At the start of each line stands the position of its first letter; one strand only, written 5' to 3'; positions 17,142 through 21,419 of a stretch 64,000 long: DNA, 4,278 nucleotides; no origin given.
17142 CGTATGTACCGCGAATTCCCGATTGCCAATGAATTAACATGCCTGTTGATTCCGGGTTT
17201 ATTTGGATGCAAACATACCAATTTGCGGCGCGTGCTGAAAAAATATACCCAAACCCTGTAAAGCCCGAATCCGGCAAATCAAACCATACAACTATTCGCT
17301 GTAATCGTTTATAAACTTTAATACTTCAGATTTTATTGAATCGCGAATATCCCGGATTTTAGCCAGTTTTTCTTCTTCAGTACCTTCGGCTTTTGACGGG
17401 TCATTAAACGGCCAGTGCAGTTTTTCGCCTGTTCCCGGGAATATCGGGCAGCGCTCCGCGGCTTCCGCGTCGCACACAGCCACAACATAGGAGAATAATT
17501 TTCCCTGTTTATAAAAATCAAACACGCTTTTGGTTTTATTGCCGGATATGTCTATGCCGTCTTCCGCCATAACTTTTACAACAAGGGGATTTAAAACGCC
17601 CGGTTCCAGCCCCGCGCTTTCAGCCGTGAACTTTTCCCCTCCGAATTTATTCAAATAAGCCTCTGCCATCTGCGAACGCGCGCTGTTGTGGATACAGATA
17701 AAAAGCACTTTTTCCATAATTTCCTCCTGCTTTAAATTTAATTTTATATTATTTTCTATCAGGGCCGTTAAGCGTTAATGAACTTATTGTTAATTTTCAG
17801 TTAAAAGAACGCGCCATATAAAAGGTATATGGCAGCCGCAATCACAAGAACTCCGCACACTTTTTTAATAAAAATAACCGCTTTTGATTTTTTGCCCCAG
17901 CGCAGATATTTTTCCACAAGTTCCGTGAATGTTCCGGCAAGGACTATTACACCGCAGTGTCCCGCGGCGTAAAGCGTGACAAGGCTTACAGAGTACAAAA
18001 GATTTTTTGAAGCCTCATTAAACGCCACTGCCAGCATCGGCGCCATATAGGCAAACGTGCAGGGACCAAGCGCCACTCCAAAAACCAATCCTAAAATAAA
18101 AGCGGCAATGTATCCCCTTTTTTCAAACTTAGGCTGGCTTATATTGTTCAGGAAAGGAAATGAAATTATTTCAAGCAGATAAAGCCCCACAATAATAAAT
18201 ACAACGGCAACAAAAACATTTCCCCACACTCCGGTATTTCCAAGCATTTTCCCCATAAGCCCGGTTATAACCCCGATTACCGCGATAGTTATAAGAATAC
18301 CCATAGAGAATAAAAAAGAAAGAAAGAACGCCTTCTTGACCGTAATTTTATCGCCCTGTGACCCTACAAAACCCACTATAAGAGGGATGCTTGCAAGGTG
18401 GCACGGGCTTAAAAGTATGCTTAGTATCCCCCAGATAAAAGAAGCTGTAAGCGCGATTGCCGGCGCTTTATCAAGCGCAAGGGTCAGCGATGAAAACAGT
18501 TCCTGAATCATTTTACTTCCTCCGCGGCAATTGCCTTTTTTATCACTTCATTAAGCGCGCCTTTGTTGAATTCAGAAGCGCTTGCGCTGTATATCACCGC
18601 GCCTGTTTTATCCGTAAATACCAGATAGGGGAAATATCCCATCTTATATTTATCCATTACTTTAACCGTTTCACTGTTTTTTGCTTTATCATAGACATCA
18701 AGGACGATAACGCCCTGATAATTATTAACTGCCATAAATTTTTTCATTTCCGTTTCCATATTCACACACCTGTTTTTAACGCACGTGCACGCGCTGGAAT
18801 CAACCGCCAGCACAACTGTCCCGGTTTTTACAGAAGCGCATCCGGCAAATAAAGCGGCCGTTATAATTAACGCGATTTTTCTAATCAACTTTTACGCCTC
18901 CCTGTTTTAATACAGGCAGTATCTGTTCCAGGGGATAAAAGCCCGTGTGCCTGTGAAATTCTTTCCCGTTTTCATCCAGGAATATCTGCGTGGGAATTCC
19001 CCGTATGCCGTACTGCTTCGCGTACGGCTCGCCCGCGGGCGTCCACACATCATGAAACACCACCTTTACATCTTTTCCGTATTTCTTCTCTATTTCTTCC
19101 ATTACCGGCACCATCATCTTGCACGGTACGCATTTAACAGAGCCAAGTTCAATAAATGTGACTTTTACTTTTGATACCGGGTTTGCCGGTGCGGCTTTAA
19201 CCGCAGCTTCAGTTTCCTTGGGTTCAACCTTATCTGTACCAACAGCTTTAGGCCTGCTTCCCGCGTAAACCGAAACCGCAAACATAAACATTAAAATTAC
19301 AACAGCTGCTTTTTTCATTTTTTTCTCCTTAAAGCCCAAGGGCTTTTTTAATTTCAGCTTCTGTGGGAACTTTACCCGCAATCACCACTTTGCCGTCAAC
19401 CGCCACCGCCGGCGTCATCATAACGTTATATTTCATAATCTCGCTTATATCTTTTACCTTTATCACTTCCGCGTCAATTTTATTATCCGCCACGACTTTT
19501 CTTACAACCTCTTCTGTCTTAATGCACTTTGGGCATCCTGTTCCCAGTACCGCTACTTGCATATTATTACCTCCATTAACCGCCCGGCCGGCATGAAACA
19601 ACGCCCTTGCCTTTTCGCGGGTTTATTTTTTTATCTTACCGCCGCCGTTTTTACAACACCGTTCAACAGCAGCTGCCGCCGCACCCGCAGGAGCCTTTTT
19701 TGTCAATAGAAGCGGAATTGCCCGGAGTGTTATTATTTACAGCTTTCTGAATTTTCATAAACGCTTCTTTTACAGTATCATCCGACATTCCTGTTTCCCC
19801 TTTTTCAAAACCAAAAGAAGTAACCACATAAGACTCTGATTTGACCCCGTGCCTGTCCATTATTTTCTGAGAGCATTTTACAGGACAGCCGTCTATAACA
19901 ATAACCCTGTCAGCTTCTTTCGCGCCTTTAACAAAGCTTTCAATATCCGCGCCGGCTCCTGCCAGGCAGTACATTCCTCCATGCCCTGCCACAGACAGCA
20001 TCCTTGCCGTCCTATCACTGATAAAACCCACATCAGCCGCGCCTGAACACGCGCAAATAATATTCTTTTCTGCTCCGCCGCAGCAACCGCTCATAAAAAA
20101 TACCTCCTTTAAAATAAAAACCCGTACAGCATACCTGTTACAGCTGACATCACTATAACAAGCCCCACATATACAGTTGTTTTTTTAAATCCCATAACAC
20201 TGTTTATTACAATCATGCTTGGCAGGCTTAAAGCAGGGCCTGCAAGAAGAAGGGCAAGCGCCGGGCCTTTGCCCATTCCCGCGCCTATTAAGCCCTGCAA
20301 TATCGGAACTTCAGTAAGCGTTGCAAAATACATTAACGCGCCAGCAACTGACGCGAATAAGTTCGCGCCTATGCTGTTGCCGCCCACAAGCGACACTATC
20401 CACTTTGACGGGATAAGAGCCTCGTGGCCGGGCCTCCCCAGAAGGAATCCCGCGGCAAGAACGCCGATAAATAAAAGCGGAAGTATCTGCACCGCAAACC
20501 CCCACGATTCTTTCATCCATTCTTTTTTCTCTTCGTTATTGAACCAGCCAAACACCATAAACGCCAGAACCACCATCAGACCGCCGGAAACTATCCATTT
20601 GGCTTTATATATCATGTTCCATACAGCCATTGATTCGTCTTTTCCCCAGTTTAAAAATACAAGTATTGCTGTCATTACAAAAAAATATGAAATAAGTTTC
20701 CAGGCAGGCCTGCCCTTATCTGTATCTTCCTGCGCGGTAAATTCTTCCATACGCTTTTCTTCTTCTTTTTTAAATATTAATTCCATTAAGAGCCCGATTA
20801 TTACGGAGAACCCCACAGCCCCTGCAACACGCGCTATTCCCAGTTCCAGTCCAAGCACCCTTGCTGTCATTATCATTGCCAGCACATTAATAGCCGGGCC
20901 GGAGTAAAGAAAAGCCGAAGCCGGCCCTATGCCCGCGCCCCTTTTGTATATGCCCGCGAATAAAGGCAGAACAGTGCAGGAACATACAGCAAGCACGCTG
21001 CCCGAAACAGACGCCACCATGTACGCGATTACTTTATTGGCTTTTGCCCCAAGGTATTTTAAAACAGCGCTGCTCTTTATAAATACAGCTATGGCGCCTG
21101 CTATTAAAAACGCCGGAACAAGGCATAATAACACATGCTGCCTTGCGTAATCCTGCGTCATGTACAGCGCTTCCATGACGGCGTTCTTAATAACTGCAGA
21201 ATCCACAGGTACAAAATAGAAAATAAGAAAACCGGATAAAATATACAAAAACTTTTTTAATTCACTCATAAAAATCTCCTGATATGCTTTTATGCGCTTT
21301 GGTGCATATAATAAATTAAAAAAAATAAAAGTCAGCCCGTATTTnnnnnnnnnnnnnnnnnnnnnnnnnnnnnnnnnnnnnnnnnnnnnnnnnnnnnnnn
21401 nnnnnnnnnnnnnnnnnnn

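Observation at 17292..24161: hgcAB (mercury-methylation corrinoid/ferredoxin pair) fully embedded in an ArsR-controlled arsenic operon between acr3 and arsP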

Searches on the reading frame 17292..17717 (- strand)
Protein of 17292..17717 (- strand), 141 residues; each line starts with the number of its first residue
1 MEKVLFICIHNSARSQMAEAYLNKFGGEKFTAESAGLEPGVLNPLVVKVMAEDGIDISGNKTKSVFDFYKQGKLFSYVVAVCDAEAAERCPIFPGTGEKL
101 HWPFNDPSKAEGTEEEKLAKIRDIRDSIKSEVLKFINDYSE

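Call 53: search_protein_families(library=pfam, proteins=[window:17292-17717:-], max_evalue=0.001)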
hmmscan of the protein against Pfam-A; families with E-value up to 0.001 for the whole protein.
window:17292-17717:- (141 aa): 1 family
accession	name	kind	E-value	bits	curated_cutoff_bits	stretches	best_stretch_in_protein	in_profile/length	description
PF01451.26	LMWPc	-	2.9e-14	53.9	23.2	1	4-135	1-143/144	Low molecular weight phosphotyrosine protein phosphatase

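Call 75: search_protein_families(library=ncbifam, proteins=[window:17292-17717:-], max_evalue=1e-10)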
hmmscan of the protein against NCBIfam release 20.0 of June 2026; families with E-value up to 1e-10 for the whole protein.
window:17292-17717:- (141 aa): 3 families
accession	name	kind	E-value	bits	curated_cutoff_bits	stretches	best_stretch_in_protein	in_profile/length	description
TIGR02691.1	arsC_pI258_fam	equivalog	5.8e-36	123.6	174.3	1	4-134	1-128/129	arsenate reductase (thioredoxin)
NF010053.0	PRK13530.1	subfamily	2.4e-26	92.6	215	1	4-136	6-129/133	arsenate reductase (thioredoxin)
TIGR02689.1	ars_reduc_gluta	equivalog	1.3e-18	67.4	157.6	1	3-135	2-125/126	arsenate reductase, glutathione/glutaredoxin type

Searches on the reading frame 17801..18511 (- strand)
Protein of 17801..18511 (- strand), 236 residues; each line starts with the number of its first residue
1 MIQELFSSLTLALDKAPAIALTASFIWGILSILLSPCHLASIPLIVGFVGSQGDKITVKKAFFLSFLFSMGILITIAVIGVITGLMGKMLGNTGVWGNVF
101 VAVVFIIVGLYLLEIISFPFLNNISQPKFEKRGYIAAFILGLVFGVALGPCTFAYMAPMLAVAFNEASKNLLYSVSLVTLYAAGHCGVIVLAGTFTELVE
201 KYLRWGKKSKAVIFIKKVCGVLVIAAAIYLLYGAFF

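Call 3: search_protein_families(library=pfam, proteins=[window:17801-18511:-], max_evalue=0.01)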
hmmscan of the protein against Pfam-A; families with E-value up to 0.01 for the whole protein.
window:17801-18511:- (236 aa): 1 family
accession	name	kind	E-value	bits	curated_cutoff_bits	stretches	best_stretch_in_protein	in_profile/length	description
PF02683.22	DsbD_TM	-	1.6e-16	60.7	27.1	1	20-231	4-215/219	Cytochrome C biogenesis protein transmembrane domain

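Call 4: search_protein_families(library=ncbifam, proteins=[window:17801-18511:-], max_evalue=0.01)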
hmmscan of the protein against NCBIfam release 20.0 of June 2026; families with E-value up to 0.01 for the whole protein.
window:17801-18511:- (236 aa): 4 families
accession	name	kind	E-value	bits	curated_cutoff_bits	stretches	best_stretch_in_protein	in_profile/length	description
NF040495.1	tranport_ArsG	equivalog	1.5e-12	47.4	200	1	19-232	5-222/225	aromatic aminobenezylarsenical efflux permease ArsG family transporter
NF001419.0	PRK00293.1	subfamily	7.9e-09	34.6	330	1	20-231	171-382/574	protein-disulfide reductase DsbD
NF045694.1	seleno_TsoB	exception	1.9e-08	32.9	805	1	21-231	185-391/572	rhodanese/DsbD fusion-like selenoprotein TsoB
NF010310.2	PRK13747.1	equivalog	0.0037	17.2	80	1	22-43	14-35/76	broad-spectrum mercury transporter MerE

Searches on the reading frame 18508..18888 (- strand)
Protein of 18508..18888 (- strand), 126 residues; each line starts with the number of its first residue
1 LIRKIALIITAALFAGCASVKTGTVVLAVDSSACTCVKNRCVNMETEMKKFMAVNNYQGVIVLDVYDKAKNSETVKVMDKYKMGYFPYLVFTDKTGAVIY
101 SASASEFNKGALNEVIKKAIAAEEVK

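Call 3: search_protein_families(library=pfam, proteins=[window:18508-18888:-], max_evalue=0.01)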
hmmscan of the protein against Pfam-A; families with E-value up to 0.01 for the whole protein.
window:18508-18888:- (126 aa): 1 family
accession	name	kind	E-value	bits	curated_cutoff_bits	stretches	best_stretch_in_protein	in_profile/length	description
PF13098.12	Thioredoxin_2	-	0.0019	19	27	1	25-97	7-86/104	Thioredoxin-like domain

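Call 4: search_protein_families(library=ncbifam, proteins=[window:18508-18888:-], max_evalue=0.01)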
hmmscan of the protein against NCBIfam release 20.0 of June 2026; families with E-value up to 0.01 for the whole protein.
window:18508-18888:- (126 aa): 0 families

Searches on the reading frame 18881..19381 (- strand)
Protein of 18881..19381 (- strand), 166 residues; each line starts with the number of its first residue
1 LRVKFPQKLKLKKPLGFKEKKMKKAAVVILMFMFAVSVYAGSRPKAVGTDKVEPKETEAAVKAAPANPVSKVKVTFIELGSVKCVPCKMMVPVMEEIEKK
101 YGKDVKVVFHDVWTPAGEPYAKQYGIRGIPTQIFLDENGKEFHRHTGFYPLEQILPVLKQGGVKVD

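Call 3: search_protein_families(library=pfam, proteins=[window:18881-19381:-], max_evalue=0.01)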
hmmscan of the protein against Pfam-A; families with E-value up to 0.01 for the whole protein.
window:18881-19381:- (166 aa): 4 families
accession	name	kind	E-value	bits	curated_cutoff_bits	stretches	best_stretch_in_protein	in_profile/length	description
PF13098.12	Thioredoxin_2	-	3e-10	40.8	27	1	76-158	9-104/104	Thioredoxin-like domain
PF00085.26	Thioredoxin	-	4.3e-10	40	23.5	1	72-158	18-101/103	Thioredoxin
PF14595.12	Thioredoxin_9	-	0.00012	22.5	25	1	75-143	44-112/129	Thioredoxin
PF13905.12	Thioredoxin_8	-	0.0012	19.6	27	0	73-109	2-40/94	Thioredoxin-like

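Call 4: search_protein_families(library=ncbifam, proteins=[window:18881-19381:-], max_evalue=0.01)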
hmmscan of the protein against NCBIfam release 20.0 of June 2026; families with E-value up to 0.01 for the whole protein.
window:18881-19381:- (166 aa): 14 families
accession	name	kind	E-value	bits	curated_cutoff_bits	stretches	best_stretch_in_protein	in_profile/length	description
TIGR01068.1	thioredoxin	equivalog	2.6e-13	50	96.8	1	83-159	25-98/101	thioredoxin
NF006898.0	PRK09381.1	equivalog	4.9e-08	33.3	138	1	76-139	25-85/109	thioredoxin TrxA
TIGR01126.1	pdi_dom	equivalog_domain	4.6e-06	26.9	107.2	1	71-154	13-97/105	protein disulfide-isomerase domain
NF008229.0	PRK10996.1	equivalog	5.4e-06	26.2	125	1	76-150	56-127/141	thioredoxin TrxC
NF047697.1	ThioredTrxAClost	equivalog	6e-06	26.4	140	1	73-141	18-83/105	thioredoxin TrxA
NF045809.1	seleno_TsoX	equivalog_domain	1.4e-05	25.2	52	1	74-137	3-61/82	HSGNPxU motif (seleno)protein TsoX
NF045694.1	seleno_TsoB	exception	2e-05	22.9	805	1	70-157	472-567/572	rhodanese/DsbD fusion-like selenoprotein TsoB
NF002854.0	PRK03147.1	subfamily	6.2e-05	23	170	0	71-109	61-100/176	thiol-disulfide oxidoreductase ResA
NF041202.1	StoA_CxxC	exception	0.0001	22.2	210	0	19-108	3-88/163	endospore biogenesis thiol-disulfide oxidoreductase StoA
TIGR00385.1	dsbE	subfamily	0.0031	17.1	123.15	0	121-148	130-157/173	DsbE family thiol:disulfide interchange protein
TIGR01130.1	ER_PDI_fam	subfamily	0.0044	16.6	344.25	1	73-140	364-429/476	protein disulfide-isomerase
TIGR00411.1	redox_disulf_1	equivalog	0.0064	16.5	92.75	0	81-133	8-58/82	MJ0307 family thioredoxin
NF047660.1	HUIPC_Trx_selen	equivalog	0.0076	16.4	105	0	83-107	12-36/91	HUIPC motif thioredoxin-like (seleno)protein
NF047696.1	ThlDiSintTplARhiz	equivalog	0.0076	16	230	0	73-108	98-134/219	thiol:disulfide interchange protein TlpA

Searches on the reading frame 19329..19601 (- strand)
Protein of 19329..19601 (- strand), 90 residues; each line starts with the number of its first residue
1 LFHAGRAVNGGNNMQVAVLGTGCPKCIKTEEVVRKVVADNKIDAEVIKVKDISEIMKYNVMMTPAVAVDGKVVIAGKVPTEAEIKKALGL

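Call 3: search_protein_families(library=pfam, proteins=[window:19329-19601:-], max_evalue=0.01)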
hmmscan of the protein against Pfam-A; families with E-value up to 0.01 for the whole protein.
window:19329-19601:- (90 aa): 4 families
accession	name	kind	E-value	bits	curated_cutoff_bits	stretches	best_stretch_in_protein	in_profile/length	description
PF13192.12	Thioredoxin_3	-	1.7e-28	98.9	24.8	1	14-88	1-75/76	Thioredoxin domain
PF06110.17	TXD17-like_Trx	-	0.0057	16.7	23.1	1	23-50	38-65/119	Thioredoxin domain-containing protein 17-like, thioredoxin domain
PF06953.17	ArsD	-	0.0058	17.3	27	1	45-89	54-99/123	Arsenical resistance operon protein ArsD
PF18237.6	Tk-SP_N-pro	-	0.0068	16.8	26.5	1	28-72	19-65/67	Tk-SP N-propeptide domain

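Call 4: search_protein_families(library=ncbifam, proteins=[window:19329-19601:-], max_evalue=0.01)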
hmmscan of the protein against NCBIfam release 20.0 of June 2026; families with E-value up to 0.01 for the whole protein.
window:19329-19601:- (90 aa): 6 families
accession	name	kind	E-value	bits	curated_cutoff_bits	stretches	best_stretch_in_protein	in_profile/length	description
TIGR00412.2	redox_disulf_2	subfamily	2.2e-30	104.9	62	1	16-88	2-74/75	MTH895/ArsE family thioredoxin-like protein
TIGR00411.1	redox_disulf_1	equivalog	1.8e-08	34.3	92.75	1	22-87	10-77/82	MJ0307 family thioredoxin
TIGR02187.2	PDO_seleno_TRX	equivalog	7e-06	25.5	185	1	13-86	131-205/209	protein disulfide oxidoreductase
NF049942.1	DF_fam_seleno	subfamily_domain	7.1e-05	22.8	70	1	21-71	7-59/96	DF family (seleno)protein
TIGR03143.1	AhpF_homolog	hypoth_equivalog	0.0005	18.8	687.65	1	13-78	479-545/555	putative alkyl hydroperoxide reductase F subunit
NF040730.1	CxCC_doxin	equivalog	0.0058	16.4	65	1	21-75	9-66/83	thioredoxin-like (seleno)protein SaoT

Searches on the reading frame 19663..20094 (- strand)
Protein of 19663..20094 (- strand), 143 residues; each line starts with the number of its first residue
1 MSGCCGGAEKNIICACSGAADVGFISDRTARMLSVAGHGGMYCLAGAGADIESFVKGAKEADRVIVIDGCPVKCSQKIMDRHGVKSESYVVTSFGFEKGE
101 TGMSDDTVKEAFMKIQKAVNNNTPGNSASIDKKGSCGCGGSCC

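Call 3: search_protein_families(library=pfam, proteins=[window:19663-20094:-], max_evalue=0.01)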
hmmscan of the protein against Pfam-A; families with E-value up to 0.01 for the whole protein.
window:19663-20094:- (143 aa): 1 family
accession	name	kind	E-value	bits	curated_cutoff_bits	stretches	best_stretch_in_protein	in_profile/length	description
PF08859.16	DGC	-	5.4e-26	91.2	27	1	12-114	1-105/106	DGC domain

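Call 4: search_protein_families(library=ncbifam, proteins=[window:19663-20094:-], max_evalue=0.01)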
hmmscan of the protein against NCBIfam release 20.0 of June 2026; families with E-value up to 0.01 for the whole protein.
window:19663-20094:- (143 aa): 0 families

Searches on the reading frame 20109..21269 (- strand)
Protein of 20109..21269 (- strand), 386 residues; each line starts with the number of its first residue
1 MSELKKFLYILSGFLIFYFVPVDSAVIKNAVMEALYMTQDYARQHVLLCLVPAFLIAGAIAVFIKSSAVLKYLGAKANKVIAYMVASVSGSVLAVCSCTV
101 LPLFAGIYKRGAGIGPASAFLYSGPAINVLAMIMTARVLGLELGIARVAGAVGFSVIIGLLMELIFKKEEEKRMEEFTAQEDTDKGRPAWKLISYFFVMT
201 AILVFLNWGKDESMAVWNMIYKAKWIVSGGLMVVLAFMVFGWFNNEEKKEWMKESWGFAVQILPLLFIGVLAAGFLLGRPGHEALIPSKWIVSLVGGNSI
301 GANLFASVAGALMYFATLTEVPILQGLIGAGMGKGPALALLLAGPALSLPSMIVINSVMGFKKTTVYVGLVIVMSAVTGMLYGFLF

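Call 3: search_protein_families(library=pfam, proteins=[window:20109-21269:-], max_evalue=0.01)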
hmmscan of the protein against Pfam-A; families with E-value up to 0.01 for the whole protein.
window:20109-21269:- (386 aa): 1 family
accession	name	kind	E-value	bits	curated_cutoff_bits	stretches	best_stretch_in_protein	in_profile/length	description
PF03773.19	ArsP_1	-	4.5e-77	259.5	32.3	1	36-384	6-294/294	Predicted permease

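Call 4: search_protein_families(library=ncbifam, proteins=[window:20109-21269:-], max_evalue=0.01)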
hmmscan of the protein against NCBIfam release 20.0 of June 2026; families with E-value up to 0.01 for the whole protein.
window:20109-21269:- (386 aa): 2 families
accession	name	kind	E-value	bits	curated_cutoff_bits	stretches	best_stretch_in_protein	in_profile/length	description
NF033936.1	CuZnOut_SO0444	equivalog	8.6e-32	110.6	300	1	53-384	15-311/351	SO_0444 family Cu/Zn efflux transporter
NF040736.1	efflux_SaoE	equivalog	1.8e-29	103.1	325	2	50-182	22-151/352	efflux transporter SaoE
